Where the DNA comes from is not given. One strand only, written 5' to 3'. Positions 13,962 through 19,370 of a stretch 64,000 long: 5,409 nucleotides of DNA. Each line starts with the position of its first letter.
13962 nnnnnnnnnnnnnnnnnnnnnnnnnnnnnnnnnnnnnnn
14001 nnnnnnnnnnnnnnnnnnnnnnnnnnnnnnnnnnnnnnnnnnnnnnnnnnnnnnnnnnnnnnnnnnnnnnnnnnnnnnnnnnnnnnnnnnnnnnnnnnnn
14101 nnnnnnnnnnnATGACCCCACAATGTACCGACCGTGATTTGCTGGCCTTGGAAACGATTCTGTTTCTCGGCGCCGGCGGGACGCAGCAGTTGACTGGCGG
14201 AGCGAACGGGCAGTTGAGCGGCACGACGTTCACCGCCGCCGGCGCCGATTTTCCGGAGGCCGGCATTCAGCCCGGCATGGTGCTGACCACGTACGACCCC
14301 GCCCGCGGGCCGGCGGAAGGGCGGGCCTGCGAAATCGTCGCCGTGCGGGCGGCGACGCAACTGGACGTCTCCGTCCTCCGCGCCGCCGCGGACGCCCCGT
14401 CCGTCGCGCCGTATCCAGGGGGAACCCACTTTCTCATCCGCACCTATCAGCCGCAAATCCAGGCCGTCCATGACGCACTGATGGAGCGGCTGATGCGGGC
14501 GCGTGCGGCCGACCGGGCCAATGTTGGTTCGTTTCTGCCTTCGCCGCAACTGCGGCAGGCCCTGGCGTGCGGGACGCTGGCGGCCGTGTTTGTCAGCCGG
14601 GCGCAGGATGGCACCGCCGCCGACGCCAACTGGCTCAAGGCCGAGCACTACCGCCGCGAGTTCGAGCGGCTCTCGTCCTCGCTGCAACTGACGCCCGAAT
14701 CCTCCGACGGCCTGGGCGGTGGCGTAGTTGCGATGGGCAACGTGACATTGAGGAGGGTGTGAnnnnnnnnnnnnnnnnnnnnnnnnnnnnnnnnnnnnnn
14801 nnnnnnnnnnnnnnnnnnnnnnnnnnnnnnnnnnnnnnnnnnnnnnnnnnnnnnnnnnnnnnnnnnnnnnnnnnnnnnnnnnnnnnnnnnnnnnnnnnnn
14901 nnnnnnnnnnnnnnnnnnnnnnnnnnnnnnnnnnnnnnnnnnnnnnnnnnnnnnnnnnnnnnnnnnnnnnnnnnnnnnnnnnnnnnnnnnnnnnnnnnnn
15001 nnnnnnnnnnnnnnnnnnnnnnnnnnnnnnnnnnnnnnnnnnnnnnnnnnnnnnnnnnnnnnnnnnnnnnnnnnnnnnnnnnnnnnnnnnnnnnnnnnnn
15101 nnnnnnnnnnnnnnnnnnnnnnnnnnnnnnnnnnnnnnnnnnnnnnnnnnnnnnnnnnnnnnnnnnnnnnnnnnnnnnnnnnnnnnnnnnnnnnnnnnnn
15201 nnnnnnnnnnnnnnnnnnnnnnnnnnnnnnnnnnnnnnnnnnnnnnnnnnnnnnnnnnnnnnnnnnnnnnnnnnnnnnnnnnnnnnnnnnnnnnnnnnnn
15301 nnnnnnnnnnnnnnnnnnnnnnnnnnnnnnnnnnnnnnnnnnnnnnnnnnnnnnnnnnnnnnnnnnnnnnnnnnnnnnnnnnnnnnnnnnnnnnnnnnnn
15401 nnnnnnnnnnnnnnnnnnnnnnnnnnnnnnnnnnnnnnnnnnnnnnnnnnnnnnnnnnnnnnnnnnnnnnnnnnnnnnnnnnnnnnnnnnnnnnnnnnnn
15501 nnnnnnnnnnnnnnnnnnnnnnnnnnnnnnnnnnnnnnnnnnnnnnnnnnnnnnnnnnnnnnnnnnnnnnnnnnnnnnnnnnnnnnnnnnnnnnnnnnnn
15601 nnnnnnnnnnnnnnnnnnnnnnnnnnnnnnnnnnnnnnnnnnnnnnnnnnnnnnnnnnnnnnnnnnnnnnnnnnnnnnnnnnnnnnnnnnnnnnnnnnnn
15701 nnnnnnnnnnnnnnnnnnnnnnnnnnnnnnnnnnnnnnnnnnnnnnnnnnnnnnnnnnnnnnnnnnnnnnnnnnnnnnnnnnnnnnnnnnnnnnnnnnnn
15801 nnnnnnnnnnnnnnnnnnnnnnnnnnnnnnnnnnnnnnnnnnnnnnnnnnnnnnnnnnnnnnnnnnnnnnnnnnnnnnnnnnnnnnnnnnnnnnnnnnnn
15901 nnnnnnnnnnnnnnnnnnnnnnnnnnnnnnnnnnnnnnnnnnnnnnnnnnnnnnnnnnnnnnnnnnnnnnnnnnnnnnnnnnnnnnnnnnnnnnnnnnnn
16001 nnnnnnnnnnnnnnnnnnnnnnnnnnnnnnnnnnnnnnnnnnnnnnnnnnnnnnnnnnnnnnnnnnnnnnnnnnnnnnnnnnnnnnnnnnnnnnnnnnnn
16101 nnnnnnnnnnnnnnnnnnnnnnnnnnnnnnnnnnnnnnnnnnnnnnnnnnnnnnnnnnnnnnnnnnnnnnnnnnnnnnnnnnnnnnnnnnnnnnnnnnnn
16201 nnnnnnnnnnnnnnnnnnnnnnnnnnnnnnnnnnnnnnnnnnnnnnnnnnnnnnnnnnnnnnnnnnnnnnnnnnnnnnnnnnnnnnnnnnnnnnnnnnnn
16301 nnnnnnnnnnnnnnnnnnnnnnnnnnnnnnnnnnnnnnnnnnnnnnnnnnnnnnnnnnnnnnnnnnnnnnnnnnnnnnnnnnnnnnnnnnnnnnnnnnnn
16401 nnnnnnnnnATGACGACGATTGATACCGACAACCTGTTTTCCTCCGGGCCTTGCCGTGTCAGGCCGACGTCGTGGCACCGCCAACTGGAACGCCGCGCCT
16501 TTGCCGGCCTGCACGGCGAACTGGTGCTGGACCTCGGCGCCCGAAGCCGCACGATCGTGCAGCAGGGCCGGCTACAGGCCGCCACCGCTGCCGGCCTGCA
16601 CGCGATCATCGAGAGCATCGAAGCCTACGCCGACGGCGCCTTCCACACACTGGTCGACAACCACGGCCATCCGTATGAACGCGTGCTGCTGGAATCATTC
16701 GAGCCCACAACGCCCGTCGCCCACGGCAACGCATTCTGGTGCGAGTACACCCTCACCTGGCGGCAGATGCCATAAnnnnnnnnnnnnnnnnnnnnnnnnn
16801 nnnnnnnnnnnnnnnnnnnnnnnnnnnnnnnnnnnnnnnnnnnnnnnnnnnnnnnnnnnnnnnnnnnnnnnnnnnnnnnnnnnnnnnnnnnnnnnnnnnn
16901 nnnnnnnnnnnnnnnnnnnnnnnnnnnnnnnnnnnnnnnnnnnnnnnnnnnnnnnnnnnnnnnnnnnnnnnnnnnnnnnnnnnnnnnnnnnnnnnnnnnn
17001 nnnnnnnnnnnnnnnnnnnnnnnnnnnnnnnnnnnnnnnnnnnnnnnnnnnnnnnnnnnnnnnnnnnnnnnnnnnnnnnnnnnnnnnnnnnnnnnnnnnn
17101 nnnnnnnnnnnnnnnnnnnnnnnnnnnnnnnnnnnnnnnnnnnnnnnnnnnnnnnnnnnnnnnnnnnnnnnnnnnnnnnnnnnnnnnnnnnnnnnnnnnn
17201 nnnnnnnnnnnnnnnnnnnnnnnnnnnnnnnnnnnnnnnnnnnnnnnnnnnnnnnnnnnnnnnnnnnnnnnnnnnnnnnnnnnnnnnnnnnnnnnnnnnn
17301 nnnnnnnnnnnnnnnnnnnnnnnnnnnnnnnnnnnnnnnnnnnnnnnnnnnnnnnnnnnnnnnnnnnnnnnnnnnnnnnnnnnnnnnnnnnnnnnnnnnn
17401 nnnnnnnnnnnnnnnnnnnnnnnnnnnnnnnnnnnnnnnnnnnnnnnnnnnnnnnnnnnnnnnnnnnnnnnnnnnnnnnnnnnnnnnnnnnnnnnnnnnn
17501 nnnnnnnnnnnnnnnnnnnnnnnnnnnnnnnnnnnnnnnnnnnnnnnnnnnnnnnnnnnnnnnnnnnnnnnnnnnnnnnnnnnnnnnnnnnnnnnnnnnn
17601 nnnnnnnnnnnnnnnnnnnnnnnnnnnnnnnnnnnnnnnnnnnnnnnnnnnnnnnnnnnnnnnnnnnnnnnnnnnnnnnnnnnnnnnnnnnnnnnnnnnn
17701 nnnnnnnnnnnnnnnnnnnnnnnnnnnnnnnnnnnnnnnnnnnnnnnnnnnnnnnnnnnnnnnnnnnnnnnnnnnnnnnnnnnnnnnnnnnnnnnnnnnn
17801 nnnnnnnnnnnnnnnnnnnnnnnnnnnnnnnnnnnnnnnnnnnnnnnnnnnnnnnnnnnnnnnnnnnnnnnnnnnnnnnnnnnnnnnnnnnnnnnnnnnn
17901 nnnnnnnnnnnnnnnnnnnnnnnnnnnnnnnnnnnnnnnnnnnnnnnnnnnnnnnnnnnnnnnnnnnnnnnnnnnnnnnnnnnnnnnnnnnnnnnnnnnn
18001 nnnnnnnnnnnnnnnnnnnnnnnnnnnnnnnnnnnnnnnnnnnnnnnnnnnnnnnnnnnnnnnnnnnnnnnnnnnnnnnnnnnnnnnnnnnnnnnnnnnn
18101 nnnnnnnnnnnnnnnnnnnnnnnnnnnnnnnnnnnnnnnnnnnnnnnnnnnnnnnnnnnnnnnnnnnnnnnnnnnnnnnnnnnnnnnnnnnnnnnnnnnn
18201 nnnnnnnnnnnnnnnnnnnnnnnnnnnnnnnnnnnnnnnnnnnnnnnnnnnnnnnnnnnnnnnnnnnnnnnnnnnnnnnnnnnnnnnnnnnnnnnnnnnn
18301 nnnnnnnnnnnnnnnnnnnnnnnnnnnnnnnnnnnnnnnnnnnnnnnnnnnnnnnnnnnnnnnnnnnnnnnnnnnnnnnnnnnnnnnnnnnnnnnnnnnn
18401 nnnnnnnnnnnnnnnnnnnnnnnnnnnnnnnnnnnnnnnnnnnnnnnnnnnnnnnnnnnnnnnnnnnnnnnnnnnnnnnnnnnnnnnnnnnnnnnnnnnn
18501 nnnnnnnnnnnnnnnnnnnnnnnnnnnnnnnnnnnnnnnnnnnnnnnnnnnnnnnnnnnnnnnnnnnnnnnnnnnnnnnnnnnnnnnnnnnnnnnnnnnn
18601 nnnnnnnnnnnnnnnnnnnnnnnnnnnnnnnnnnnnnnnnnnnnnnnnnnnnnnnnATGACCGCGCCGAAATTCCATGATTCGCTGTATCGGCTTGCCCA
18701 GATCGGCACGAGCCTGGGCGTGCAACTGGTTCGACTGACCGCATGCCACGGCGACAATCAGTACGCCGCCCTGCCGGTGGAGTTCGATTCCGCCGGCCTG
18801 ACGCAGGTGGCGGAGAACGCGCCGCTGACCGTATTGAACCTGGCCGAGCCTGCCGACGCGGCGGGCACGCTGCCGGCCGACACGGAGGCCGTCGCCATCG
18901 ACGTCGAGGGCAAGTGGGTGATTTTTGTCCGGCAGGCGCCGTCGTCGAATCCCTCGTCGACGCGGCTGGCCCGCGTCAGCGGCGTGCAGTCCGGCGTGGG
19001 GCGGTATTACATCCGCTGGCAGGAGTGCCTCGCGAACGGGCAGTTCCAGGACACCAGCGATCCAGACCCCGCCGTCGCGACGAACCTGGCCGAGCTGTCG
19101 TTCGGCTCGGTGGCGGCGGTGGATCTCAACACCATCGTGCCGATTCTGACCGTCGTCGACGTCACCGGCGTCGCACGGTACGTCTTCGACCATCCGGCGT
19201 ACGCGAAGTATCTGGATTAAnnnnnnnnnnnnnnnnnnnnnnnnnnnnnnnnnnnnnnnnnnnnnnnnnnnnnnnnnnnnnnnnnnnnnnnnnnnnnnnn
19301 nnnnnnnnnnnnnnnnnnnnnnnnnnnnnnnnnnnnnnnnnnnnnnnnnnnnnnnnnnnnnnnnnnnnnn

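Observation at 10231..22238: Terminase-less, integrase-less phage structural module: candidate domesticated particle (GTA-like) locus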

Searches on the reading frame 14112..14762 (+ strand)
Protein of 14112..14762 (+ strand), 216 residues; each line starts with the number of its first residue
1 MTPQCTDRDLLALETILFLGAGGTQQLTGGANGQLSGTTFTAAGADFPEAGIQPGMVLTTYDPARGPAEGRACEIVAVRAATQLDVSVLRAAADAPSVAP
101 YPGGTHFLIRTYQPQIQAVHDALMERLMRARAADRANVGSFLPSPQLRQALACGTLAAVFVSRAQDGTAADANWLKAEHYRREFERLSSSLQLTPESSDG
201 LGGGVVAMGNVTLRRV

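Call 7: search_protein_families(library=pfam, proteins=[window:14112-14762:+], max_evalue=0.1)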
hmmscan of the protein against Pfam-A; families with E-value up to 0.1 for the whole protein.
window:14112-14762:+ (216 aa): 0 families

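Call 8: search_protein_families(library=phrogs, proteins=[window:14112-14762:+], max_evalue=0.01)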
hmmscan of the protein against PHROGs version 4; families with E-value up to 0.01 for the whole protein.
window:14112-14762:+ (216 aa): 0 families

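Call 35: search_solved_structures(query=A3, max_evalue=1)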
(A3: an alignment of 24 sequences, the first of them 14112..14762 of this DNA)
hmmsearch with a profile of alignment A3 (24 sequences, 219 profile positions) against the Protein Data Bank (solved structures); distinct sequences matched with E-value up to 1: 2.
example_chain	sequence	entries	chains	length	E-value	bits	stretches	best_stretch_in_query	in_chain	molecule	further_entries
2it1_A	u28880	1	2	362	0.31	13.8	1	44-114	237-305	362aa long hypothetical maltose/maltodextrin transport ATP-binding protein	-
5iww_D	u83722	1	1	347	0.55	13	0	122-159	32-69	PLS9-PPR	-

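Call 78: search_protein_representatives(protein=window:14112-14762:+)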
Query: 216 residues. Proteins with E-value up to 0.001 (for the whole library): 314; up to 1e-10: 85; up to 1e-30: 16. The best 150 are listed.
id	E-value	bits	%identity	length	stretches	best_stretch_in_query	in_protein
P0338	1.2e-95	335.5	75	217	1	1-216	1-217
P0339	1.2e-68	247.3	57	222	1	2-215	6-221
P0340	1.6e-41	158.8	45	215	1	4-215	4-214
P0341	2.4e-40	154.9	43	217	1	1-215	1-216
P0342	1.0e-38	149.6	44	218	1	4-216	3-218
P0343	4.2e-38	147.6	48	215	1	4-215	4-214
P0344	6.4e-38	147.0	47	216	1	4-216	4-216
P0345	2.9e-37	144.9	44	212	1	3-216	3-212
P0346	4.5e-37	144.2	44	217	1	6-216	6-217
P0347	1.5e-36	142.5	43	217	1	1-215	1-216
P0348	2.4e-36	141.9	43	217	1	1-215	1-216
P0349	7.2e-36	140.3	46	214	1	5-216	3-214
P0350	1.1e-34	136.5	44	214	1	1-215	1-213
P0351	4.8e-34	134.3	42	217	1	1-216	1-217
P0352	1.9e-32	129.2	43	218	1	2-215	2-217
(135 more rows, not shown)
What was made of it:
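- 14112..14762 (+): g4, conserved virion-associated protein (216 aa). N-terminal beta domain plus three-helix bundle. Follows the MCP even in the head-only variants. Probably an adaptor or an anchor for appendages. 314 representatives of 50% clusters (call 78).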

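Call 85: predict_structure(alignment_id=A9)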
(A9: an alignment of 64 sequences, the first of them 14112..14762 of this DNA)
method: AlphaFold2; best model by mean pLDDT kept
length: 216 residues; sequences in the alignment: 64
mean_pLDDT: 92.6   pTM: 0.89
mean pLDDT of the five models: 92.6, 92.3, 92.0, 91.5, 90.8
residues with pLDDT >= 90: 171; 70-90: 33; 50-70: 12; < 50: 0
segments of 3 or more residues with pLDDT < 50: none
pLDDT, mean of each block of 10 residues (from residue 1): 93 96 92 98 98 98 96 98 98 97 95 97 92 75 95 98 92 97 96 88 78 57
secondary structure, 60 per line:
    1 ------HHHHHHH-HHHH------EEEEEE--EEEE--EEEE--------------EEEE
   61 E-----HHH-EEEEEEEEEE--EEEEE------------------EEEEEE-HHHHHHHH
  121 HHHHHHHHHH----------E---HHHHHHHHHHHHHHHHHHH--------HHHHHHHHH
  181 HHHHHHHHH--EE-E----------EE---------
elements in order: H7-13 H15-18 E25-30 E33-36 E39-42 E57-61 E71-80 E83-87 E106-111 H113-130 H145-163 H172-189
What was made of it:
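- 14112..14762 (+): AF2 pLDDT 92.6 (call 85).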

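Call 87: fold_search(model_id=the predicted structure, library=pdb)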
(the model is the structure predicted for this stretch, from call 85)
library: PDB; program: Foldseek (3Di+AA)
matches with E <= 10: 162; with E <= 0.001: 0
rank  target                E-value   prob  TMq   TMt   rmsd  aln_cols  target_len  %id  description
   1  24qj                  2.3e-02  0.99  0.28  0.14  12.5       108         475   14  Crystal structure of a tailspike depolymerase (Solidus_gp83) from Acinetobacter phage Solidus (released 2026-03-25)
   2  9sea                  1.3e-01  0.09  0.14  0.04  14.1       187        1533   12  Mouse otoferlin (216-1931) in complex with a lipid nanodisc (comprising 25% PS and 5% PIP2) (released 2025-11-05)
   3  9l6r_A                2.4e-01  0.10  0.16  0.07  15.8       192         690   10  double-mutant (K217A & K218A) Vitamin K-dependent gamma-carboxylase in complex with Coagulation factor IX and vitamin  (released 2025-10-08)
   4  1cqx_A                3.0e-01  0.18  0.21  0.13   9.7       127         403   11  Crystal structure of the flavohemoglobin from Alcaligenes eutrophus at 1.75 A resolution (released 1999-08-31)
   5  6wxv_A                4.2e-01  0.20  0.20  0.05   8.9       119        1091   10  CryoEM structure of mouse DUOX1-DUOXA1 complex in the presence of NADPH (released 2020-09-02)
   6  7c3b_A                4.4e-01  0.21  0.19  0.13  10.8        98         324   11  Ferredoxin reductase in carbazole 1,9a-dioxygenase (FAD apo form) (released 2021-05-26)
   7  9si1                  6.6e-01  0.04  0.15  0.04  15.8       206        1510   12  Mouse otoferlin (216-1931) in the lipid-free Ca2+-bound state, "closed-like" conformation (released 2025-11-05)
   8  9qe2                  7.0e-01  0.04  0.15  0.04  14.4       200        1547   13  Mouse otoferlin (216-1931) in complex with an MSP2N2 lipid nanodisc (30 mol% DOPS, 10 mol% PI(4,5)P2) (released 2025-11-12)
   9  6wgv                  9.8e-01  0.11  0.15  0.18  13.9        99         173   18  Mycobacterium tuberculosis pduO-type ATP:cobalamin adenosyltransferase bound to adenosylcobalamin and PPPi (released 2021-01-20)
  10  7uzj_C                1.1e+00  0.15  0.17  0.07   7.1        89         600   16  Rat Kidney V1 complex with SidK and NCOA7B, State 1 (released 2023-11-22)
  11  7d3f_A                1.1e+00  0.15  0.21  0.04   7.8       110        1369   11  Cryo-EM structure of human DUOX1-DUOXA1 in high-calcium state (released 2020-12-09)
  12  7xdi_F                1.2e+00  0.04  0.14  0.08  20.8       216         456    6  Tail structure of bacteriophage SSV19 (released 2022-08-10)
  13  9vkp_F                1.2e+00  0.23  0.21  0.11   5.2        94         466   10  Cryo-EM structure of F-ATP synthase from Mycobacteroides abscessus (Rotational State 1) (released 2026-01-14)
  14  5ehd_h                1.2e+00  0.03  0.11  0.18  14.2        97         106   12  Crystal structure of human nucleophosmin-core in complex with cytochrome c (released 2016-11-09)
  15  6fkf_B                1.3e+00  0.16  0.19  0.10   7.8        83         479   14  Chloroplast F1Fo conformation 1 (released 2018-05-23)
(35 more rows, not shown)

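Call 89: fold_search(model_id=the predicted structure, library=viral)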
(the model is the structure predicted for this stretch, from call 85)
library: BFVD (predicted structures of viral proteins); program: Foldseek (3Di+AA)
matches with E <= 10: 321; with E <= 0.001: 2
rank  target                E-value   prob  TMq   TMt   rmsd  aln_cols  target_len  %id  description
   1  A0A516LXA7            6.8e-04  1.00  0.28  0.31   6.0        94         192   14  (no name in the UniProt tables at hand)
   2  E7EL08                9.6e-04  1.00  0.27  0.17   8.7       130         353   15  Putative phage tail protein [Edwardsiella phage eiMSLS]
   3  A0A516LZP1            1.5e-03  0.99  0.32  0.23  13.9       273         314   14  (no name in the UniProt tables at hand)
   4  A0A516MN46            1.6e-03  1.00  0.29  0.13   3.1        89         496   15  (no name in the UniProt tables at hand)
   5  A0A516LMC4            2.7e-03  1.00  0.28  0.11  12.3       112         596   16  (no name in the UniProt tables at hand)
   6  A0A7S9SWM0            3.3e-03  1.00  0.30  0.12   7.1       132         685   13  Phage tail protein C-terminal domain-containing protein [Providencia phage PSTCR7]
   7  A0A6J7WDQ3            3.5e-03  1.00  0.39  0.62   3.6       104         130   17  Uncharacterized protein [uncultured Caudovirales phage]
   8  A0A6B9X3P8            3.7e-03  0.99  0.26  0.14  10.1       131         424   19  Putative tail tip protein [Escherichia phage mckay]
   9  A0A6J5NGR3            4.4e-03  1.00  0.27  0.49   9.0       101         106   18  Uncharacterized protein [uncultured Caudovirales phage]
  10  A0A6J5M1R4            4.7e-03  0.57  0.24  0.08  14.1       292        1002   11  Uncharacterized protein [uncultured Caudovirales phage]
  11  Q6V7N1                6.2e-03  1.00  0.26  0.09  10.8       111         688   16  Pectin lyase-like protein [Burkholderia phage Bcep22]
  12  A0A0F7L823            6.2e-03  0.93  0.34  0.30  14.1       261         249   14  Uncharacterized protein [uncultured marine virus]
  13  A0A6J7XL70            6.6e-03  1.00  0.37  0.28   5.4       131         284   17  Uncharacterized protein [uncultured Caudovirales phage]
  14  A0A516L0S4            7.4e-03  0.80  0.27  0.21  16.7       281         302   12  (no name in the UniProt tables at hand)
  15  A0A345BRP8            1.0e-02  0.80  0.24  0.07  34.1       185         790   18  (no name in the UniProt tables at hand)
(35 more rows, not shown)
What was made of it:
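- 14112..14762 (+): Weak BFVD matches (about 1e-3) to N-terminal domains of tail-fibre, tailspike and baseplate proteins (call 89).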

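Call 98: search_protein_families(library=padloc, proteins=[window:14112-14762:+], max_evalue=0.01)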
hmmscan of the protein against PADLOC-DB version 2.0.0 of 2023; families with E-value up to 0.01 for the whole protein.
window:14112-14762:+ (216 aa): 0 families

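Call 99: search_protein_families(library=ncbifam, proteins=[window:14112-14762:+], max_evalue=0.01)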
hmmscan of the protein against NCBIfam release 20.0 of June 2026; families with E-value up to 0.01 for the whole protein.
window:14112-14762:+ (216 aa): 0 families

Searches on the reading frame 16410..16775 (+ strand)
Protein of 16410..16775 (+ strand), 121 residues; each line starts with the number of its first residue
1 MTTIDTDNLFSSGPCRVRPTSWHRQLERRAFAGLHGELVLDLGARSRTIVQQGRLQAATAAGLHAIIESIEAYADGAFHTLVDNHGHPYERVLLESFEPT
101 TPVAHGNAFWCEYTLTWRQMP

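Call 7: search_protein_families(library=pfam, proteins=[window:16410-16775:+], max_evalue=0.1)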
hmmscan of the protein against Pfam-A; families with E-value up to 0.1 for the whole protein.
window:16410-16775:+ (121 aa): 0 families

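Call 8: search_protein_families(library=phrogs, proteins=[window:16410-16775:+], max_evalue=0.01)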
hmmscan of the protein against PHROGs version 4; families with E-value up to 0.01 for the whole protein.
window:16410-16775:+ (121 aa): 0 families

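Call 71: search_solved_structures(query=A7, max_evalue=1)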
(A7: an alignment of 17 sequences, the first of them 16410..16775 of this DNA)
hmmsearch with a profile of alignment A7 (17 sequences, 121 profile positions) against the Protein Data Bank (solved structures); distinct sequences matched with E-value up to 1: 0.
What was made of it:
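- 16410..16775 (+): g7 (121 aa), small neck or tail-proximal protein, paralogous to the C-terminal domain of g5. No PDB sequence match (call 71).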

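Call 99: search_protein_families(library=ncbifam, proteins=[window:16410-16775:+], max_evalue=0.01)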
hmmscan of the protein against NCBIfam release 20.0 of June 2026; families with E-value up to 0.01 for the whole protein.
window:16410-16775:+ (121 aa): 0 families

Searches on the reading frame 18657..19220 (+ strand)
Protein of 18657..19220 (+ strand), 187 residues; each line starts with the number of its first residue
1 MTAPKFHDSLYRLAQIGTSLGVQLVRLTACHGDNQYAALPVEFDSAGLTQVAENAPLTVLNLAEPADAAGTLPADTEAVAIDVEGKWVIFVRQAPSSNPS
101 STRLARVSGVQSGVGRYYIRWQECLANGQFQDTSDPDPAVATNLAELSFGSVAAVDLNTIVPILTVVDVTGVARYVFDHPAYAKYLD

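Call 7: search_protein_families(library=pfam, proteins=[window:18657-19220:+], max_evalue=0.1)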
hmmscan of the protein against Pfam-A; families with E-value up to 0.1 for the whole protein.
window:18657-19220:+ (187 aa): 0 families

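Call 8: search_protein_families(library=phrogs, proteins=[window:18657-19220:+], max_evalue=0.01)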
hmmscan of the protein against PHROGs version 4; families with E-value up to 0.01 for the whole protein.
window:18657-19220:+ (187 aa): 1 family
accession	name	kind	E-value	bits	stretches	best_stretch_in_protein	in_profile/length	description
phrog_28194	-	unknown function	0.0093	16.8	0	76-88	7-19/28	-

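Call 72: search_solved_structures(query=A8, max_evalue=1)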
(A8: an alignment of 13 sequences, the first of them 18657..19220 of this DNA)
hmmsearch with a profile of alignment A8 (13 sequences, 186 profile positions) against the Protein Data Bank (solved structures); distinct sequences matched with E-value up to 1: 1.
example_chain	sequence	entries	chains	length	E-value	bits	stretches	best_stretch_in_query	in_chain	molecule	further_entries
7trk_R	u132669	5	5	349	0.58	12.8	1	8-46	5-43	Muscarinic acetylcholine receptor M4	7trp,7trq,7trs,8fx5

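Call 98: search_protein_families(library=padloc, proteins=[window:18657-19220:+], max_evalue=0.01)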
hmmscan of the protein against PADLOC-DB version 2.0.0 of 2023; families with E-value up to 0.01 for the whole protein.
window:18657-19220:+ (187 aa): 0 families

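Call 99: search_protein_families(library=ncbifam, proteins=[window:18657-19220:+], max_evalue=0.01)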
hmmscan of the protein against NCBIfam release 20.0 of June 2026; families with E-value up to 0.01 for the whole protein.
window:18657-19220:+ (187 aa): 0 families
